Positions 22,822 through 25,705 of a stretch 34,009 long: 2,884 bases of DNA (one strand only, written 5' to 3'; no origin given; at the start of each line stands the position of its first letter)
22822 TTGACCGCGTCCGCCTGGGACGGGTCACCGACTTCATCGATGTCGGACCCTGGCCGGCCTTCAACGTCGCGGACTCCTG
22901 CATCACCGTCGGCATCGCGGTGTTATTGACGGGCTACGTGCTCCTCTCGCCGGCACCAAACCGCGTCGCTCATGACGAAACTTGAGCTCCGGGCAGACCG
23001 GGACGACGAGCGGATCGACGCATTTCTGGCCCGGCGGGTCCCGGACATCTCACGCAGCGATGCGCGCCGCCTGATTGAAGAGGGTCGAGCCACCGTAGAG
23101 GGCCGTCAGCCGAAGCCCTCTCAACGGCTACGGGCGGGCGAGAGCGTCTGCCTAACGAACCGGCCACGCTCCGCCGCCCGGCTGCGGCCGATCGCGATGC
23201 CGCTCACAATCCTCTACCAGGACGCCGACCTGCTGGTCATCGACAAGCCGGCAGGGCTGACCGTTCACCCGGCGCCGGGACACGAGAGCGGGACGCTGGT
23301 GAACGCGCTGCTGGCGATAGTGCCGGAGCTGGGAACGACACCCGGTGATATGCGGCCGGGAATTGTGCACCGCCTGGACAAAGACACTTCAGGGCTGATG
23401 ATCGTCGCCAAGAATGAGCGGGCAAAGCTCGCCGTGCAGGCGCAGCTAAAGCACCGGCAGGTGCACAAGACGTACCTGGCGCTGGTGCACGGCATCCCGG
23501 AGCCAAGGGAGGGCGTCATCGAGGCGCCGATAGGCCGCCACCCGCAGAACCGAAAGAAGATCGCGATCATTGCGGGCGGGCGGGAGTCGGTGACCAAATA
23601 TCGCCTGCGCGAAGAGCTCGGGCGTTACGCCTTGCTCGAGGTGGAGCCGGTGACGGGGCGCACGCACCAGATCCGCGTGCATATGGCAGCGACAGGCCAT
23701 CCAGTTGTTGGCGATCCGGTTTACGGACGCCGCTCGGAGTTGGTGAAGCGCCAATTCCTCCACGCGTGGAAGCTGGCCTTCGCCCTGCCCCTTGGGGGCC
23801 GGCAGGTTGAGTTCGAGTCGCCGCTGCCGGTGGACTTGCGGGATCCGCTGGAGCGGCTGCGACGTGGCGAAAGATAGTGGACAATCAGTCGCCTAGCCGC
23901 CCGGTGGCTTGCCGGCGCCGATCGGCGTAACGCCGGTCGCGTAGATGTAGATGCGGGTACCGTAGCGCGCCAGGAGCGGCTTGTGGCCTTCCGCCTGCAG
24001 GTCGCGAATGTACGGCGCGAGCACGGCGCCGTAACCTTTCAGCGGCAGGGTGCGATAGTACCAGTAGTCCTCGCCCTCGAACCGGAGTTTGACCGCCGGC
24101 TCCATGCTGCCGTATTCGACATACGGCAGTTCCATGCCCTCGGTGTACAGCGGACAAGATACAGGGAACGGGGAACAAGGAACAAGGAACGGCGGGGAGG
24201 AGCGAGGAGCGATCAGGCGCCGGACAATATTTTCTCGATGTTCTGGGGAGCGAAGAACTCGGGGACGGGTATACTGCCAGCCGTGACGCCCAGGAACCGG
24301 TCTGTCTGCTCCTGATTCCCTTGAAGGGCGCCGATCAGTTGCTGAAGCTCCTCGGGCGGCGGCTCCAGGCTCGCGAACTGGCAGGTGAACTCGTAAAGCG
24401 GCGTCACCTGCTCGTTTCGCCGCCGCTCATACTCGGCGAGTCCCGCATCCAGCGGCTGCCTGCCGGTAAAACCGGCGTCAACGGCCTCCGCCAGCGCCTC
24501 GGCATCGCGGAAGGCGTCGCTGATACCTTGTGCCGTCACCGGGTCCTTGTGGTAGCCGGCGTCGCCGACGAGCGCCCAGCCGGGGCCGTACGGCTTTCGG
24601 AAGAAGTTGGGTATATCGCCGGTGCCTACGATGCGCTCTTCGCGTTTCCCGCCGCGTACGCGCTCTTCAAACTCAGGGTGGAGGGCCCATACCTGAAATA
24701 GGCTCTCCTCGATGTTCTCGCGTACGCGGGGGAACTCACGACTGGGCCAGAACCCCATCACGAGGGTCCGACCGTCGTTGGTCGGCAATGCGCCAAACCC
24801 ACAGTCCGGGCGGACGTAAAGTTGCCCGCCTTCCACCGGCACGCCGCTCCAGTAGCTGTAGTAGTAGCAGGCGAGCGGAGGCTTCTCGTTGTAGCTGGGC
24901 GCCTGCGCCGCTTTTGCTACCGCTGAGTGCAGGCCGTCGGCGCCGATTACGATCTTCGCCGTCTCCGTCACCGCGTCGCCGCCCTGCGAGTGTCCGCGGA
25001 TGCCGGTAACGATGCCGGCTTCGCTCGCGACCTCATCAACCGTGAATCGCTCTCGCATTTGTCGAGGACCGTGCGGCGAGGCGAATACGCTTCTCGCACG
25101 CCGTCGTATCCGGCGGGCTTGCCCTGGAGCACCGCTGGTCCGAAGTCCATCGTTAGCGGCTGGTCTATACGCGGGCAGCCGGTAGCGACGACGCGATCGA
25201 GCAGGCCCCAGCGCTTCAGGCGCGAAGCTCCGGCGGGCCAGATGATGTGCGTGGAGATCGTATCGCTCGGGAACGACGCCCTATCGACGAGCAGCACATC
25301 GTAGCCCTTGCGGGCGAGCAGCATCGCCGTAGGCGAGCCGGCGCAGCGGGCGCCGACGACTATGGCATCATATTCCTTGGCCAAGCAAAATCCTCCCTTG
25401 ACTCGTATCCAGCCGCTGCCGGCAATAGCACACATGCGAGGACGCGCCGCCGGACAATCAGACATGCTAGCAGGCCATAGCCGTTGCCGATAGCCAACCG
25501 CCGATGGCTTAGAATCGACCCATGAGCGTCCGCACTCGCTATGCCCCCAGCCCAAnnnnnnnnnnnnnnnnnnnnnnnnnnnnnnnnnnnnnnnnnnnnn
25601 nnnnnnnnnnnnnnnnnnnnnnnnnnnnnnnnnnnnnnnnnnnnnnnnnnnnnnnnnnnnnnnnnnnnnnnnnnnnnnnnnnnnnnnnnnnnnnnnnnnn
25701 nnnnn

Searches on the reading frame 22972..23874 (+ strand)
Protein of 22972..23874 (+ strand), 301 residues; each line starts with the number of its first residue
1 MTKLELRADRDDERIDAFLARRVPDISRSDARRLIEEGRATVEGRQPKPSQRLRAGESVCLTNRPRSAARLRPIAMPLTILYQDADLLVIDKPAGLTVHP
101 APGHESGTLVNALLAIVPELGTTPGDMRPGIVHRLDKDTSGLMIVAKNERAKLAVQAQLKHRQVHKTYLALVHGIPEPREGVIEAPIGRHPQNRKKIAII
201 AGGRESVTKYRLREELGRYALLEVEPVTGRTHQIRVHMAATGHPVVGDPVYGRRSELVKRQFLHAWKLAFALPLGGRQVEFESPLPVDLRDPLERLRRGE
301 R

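Call 28: find_encoding_contigs(protein=window:22972-23874:+, flank=10000, max_places=10)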
Protein window:22972-23874:+ (301 aa): 3 contigs read that carry it; 3 places shown.
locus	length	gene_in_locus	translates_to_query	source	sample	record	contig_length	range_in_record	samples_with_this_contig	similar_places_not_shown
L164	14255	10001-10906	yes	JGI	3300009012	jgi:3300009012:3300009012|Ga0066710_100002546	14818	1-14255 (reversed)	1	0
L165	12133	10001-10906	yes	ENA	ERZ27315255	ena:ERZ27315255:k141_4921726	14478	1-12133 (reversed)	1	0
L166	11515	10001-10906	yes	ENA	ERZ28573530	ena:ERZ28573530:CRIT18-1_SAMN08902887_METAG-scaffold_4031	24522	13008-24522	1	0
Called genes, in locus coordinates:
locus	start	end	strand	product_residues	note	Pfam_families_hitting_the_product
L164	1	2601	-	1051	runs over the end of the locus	-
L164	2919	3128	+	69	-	-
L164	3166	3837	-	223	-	PF11306:DUF3108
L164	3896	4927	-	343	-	PF00155:Aminotran_1_2, PF01212:Beta_elim_lyase, PF01041:DegT_DnrJ_EryC1 (faint)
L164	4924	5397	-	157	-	PF01050:MannoseP_isomer (weak), PF00190:Cupin_1 (weak), PF07883:Cupin_2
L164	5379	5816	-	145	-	-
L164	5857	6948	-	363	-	PF02885:Glycos_trans_3N, PF00591:Glycos_transf_3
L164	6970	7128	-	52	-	-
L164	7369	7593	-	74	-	PF01402:RHH_1, PF07878:RHH_5 (weak)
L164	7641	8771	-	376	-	PF22451:NirdL-like_HTH (faint), PF17805:AsnC_trans_reg2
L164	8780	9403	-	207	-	PF00174:Oxidored_molyb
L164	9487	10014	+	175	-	PF01252:Peptidase_A8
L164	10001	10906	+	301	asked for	PF01479:S4 (weak), PF00849:PseudoU_synth_2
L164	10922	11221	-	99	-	-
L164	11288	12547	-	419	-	PF01266:DAO (faint), PF01494:FAD_binding_3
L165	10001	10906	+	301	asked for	PF01479:S4 (weak), PF00849:PseudoU_synth_2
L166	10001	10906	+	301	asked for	PF01479:S4 (weak), PF00849:PseudoU_synth_2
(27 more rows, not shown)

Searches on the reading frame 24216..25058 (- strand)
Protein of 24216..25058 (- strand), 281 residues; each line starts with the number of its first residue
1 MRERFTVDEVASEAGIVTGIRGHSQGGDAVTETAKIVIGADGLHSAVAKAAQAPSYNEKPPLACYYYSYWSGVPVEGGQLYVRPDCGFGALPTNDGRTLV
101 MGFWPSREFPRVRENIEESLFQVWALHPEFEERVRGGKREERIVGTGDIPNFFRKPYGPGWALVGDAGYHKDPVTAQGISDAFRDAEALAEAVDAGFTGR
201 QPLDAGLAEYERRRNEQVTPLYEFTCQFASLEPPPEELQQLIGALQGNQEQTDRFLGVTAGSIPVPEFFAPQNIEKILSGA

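Call 54: find_encoding_contigs(protein=window:24216-25058:-, flank=10000, max_places=10)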
Protein window:24216-25058:- (281 aa): no gene with exactly this product is on record in the collection.

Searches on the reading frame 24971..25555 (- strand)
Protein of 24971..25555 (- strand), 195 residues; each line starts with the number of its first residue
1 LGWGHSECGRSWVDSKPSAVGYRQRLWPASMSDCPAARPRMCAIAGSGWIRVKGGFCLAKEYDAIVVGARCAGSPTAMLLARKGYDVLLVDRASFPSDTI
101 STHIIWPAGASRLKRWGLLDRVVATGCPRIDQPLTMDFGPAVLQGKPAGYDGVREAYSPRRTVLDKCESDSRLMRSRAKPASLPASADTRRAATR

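Call 55: find_encoding_contigs(protein=window:24971-25555:-, flank=10000, max_places=10)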
Protein window:24971-25555:- (195 aa): no gene with exactly this product is on record in the collection.
